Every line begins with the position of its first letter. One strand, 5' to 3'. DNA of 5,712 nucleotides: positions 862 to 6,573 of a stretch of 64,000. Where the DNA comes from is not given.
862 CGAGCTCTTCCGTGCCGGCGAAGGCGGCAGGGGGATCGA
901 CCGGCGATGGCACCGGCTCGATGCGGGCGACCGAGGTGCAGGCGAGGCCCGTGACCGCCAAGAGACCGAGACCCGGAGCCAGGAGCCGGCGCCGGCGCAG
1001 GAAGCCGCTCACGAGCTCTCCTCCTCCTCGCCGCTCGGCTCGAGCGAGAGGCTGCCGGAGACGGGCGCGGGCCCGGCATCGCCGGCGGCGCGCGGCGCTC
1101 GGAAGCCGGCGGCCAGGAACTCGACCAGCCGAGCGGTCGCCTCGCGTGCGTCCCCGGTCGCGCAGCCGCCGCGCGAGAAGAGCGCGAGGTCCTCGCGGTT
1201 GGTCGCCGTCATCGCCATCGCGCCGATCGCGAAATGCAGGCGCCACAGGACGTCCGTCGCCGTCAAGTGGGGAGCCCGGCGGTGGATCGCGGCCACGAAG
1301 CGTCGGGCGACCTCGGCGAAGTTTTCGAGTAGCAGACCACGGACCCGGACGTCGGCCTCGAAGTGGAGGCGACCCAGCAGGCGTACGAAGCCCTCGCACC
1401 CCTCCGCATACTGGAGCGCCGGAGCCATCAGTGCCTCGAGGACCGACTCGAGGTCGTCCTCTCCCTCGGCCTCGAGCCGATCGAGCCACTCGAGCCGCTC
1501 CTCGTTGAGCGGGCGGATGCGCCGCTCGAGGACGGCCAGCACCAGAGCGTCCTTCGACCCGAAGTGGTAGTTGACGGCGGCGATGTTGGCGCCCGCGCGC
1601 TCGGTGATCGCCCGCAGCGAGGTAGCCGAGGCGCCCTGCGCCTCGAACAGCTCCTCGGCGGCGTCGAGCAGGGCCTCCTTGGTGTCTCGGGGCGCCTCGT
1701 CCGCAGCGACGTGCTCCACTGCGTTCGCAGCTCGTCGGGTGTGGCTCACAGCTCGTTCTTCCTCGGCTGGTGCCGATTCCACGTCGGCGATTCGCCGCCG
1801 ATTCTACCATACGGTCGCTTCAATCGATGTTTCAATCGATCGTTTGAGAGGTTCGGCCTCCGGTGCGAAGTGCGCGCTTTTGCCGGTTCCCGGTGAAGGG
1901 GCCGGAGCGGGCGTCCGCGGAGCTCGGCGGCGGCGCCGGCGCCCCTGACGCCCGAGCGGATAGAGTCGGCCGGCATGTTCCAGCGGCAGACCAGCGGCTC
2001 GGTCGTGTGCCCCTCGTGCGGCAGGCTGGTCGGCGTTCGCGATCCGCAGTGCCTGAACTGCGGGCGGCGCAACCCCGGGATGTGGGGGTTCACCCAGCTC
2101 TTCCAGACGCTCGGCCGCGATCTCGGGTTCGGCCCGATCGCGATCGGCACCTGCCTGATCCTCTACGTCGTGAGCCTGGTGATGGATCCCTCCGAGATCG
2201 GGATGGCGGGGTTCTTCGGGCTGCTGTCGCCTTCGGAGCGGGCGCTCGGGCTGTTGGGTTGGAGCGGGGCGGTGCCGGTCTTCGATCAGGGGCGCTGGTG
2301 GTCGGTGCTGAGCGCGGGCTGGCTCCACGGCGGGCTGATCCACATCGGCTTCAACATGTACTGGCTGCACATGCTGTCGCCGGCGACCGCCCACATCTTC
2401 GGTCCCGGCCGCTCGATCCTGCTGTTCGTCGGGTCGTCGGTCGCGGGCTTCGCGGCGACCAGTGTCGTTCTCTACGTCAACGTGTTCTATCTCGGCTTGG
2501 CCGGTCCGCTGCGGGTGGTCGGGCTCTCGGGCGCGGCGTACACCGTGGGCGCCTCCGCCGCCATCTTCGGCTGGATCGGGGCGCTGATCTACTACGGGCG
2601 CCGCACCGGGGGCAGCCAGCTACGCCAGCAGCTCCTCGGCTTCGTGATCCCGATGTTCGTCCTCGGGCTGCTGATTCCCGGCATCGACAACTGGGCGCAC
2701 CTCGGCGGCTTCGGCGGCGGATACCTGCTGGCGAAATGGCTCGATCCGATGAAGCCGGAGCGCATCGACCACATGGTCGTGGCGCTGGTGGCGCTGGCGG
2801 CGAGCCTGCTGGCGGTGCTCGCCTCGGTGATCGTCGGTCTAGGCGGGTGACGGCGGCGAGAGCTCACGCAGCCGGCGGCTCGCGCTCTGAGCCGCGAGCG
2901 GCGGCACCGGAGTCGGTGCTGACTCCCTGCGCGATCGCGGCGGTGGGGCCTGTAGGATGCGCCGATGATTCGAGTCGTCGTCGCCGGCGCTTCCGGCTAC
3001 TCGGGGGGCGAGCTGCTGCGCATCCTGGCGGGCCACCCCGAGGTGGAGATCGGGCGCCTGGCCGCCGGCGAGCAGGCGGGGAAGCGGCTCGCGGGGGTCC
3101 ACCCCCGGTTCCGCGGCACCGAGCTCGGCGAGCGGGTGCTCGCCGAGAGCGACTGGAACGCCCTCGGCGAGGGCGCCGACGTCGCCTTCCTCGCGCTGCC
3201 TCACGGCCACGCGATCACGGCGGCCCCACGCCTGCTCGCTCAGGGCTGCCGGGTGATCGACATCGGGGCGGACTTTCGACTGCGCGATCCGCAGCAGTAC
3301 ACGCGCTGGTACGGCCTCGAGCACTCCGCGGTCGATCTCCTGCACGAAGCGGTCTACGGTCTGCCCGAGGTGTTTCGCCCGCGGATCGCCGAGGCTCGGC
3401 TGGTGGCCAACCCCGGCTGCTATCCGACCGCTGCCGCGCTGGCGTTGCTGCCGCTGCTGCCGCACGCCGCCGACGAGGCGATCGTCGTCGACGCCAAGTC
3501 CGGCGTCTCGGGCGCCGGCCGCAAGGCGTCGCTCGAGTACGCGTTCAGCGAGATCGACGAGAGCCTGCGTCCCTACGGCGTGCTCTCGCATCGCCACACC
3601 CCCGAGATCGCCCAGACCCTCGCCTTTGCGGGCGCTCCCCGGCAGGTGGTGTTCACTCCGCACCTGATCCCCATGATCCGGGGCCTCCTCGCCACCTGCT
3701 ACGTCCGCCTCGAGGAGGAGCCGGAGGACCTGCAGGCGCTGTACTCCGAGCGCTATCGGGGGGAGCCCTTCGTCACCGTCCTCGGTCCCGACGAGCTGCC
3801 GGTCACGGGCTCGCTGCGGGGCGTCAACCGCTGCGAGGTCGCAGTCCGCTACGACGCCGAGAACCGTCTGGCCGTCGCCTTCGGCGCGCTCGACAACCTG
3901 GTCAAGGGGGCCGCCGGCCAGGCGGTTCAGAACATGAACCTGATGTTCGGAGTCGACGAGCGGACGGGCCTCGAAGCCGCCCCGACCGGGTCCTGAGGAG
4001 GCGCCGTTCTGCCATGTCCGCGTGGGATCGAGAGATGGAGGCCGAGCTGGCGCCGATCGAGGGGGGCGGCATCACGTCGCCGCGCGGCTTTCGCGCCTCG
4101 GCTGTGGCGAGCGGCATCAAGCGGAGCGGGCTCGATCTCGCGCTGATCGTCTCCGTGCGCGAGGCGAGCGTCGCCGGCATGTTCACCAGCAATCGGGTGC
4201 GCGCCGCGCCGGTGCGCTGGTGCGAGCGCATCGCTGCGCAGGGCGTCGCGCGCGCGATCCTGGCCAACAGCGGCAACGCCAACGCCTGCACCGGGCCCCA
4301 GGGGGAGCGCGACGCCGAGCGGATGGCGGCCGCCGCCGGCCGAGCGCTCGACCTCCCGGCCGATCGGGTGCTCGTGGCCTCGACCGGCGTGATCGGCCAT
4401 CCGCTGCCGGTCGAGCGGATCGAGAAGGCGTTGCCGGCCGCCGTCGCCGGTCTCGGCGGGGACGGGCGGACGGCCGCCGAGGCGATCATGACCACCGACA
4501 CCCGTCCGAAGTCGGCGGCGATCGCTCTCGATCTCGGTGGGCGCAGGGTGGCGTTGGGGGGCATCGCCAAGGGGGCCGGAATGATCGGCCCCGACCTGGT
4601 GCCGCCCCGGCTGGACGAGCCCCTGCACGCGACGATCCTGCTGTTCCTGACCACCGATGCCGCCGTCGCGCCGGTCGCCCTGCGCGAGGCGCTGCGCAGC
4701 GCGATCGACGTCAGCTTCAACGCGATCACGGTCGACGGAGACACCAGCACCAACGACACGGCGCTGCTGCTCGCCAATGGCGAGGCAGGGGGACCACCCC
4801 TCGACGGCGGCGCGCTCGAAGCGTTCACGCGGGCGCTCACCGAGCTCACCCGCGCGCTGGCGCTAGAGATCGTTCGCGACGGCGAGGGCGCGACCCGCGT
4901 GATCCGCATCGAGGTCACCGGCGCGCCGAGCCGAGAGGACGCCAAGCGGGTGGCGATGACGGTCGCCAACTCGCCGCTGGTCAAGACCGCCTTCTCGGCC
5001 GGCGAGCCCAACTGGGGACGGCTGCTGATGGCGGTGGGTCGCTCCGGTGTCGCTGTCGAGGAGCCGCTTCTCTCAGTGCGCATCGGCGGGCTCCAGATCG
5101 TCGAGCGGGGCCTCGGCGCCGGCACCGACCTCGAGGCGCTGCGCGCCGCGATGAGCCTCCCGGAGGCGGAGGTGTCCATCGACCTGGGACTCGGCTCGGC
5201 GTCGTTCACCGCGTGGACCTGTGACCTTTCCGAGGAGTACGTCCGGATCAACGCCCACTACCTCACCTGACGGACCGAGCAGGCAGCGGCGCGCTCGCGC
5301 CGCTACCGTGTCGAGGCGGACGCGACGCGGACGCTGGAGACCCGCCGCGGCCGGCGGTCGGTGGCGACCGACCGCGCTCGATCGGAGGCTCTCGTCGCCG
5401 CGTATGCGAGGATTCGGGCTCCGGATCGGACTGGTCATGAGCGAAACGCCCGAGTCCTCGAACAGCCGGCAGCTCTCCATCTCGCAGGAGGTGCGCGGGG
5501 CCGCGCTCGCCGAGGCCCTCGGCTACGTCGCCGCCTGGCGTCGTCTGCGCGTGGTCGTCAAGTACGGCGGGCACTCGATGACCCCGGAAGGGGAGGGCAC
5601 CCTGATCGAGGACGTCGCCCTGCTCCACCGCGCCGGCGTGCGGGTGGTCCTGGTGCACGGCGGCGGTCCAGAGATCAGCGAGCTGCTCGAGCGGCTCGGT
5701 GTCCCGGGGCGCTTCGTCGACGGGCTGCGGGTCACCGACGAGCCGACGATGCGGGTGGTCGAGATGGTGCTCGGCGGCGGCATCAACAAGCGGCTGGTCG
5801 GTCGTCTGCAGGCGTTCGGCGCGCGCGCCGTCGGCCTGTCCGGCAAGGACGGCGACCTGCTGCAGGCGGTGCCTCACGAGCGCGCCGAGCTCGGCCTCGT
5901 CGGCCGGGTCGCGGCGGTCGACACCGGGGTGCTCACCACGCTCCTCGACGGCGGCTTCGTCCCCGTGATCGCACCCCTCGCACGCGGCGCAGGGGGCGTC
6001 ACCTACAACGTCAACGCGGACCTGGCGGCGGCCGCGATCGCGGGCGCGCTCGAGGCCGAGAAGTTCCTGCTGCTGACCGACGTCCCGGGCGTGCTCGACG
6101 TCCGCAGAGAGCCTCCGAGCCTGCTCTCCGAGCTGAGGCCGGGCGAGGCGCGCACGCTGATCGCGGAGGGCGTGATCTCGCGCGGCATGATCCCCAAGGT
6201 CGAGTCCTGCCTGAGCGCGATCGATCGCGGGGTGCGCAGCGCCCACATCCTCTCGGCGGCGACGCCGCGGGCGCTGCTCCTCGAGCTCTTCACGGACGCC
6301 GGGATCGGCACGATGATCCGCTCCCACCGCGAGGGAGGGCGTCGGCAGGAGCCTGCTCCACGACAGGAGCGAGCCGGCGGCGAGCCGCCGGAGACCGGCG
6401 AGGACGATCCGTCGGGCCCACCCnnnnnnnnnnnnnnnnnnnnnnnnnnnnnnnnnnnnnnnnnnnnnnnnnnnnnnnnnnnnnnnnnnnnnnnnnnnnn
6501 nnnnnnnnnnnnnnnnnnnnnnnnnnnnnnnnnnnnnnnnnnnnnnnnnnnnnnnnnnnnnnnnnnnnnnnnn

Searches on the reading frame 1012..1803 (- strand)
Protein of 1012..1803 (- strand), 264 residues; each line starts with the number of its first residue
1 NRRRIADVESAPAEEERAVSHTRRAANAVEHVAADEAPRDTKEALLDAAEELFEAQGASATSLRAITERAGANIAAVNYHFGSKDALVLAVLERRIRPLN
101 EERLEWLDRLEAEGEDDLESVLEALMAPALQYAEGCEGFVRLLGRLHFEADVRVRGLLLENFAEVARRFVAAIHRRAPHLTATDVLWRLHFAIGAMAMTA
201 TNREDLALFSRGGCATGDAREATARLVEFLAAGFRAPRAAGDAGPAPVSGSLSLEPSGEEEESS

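Call 55: search_protein_families(library=pfam, proteins=[window:1012-1803:-], max_evalue=0.00001)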
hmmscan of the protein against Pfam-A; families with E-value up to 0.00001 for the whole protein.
window:1012-1803:- (264 aa): 2 families
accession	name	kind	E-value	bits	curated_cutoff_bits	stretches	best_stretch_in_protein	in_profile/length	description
PF17939.6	TetR_C_30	-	2.2e-25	89.7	26.3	1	123-233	1-115/115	Tetracyclin repressor-like, C-terminal domain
PF00440.29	TetR_N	-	1e-15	57.6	24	1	45-91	1-47/47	Bacterial regulatory proteins, tetR family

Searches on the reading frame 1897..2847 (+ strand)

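Call 55: search_protein_families(library=pfam, proteins=[window:1897-2847:+], max_evalue=0.00001)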
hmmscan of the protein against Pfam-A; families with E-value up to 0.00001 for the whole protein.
window:1897-2847:+ (317 aa): 1 family
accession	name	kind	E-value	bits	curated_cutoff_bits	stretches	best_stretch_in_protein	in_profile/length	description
PF01694.28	Rhomboid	-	4e-20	72.9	22.6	1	132-279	2-137/143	Rhomboid domain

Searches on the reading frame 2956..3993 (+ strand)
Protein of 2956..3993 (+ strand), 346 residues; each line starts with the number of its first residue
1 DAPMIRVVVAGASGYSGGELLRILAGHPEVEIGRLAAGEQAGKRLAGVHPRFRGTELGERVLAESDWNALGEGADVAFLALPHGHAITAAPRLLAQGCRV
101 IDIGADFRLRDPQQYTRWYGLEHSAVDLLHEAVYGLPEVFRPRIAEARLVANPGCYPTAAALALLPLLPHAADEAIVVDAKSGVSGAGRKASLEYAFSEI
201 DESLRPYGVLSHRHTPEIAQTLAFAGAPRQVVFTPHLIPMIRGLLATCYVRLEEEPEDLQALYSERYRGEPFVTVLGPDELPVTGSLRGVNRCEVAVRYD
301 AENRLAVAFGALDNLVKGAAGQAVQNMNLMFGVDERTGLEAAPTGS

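Call 55: search_protein_families(library=pfam, proteins=[window:2956-3993:+], max_evalue=0.00001)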
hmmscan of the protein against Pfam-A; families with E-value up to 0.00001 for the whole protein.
window:2956-3993:+ (346 aa): 3 families
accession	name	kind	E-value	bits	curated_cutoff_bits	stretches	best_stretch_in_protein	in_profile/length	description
PF22698.1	Semialdhyde_dhC_1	-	4e-52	176.8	27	1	155-314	1-165/165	Semialdehyde dehydrogenase, dimerisation domain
PF01118.30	Semialdhyde_dh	-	1.1e-26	94.1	26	1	6-146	1-120/121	Semialdehyde dehydrogenase, NAD binding domain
PF02774.23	Semialdhyde_dhC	-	1.4e-18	68.2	26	1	164-317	1-184/184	Semialdehyde dehydrogenase, dimerisation domain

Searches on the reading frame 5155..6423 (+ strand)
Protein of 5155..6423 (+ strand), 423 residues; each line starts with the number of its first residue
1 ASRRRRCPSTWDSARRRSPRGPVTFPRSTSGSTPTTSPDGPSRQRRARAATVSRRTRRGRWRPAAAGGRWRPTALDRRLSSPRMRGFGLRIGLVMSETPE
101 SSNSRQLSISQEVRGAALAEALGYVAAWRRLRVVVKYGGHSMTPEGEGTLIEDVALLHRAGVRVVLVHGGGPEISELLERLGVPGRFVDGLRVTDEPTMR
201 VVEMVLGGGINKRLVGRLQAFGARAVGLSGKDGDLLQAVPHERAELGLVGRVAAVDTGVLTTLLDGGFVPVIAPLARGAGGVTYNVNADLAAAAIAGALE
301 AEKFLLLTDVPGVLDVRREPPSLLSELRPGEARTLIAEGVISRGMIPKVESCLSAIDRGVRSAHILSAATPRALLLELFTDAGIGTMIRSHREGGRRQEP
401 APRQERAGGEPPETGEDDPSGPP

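Call 55: search_protein_families(library=pfam, proteins=[window:5155-6423:+], max_evalue=0.00001)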
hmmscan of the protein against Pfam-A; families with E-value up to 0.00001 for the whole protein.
window:5155-6423:+ (423 aa): 1 family
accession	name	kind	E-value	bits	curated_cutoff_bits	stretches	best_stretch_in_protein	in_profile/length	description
PF00696.33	AA_kinase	-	3.6e-48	164.8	24.9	1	132-367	2-234/234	Amino acid kinase family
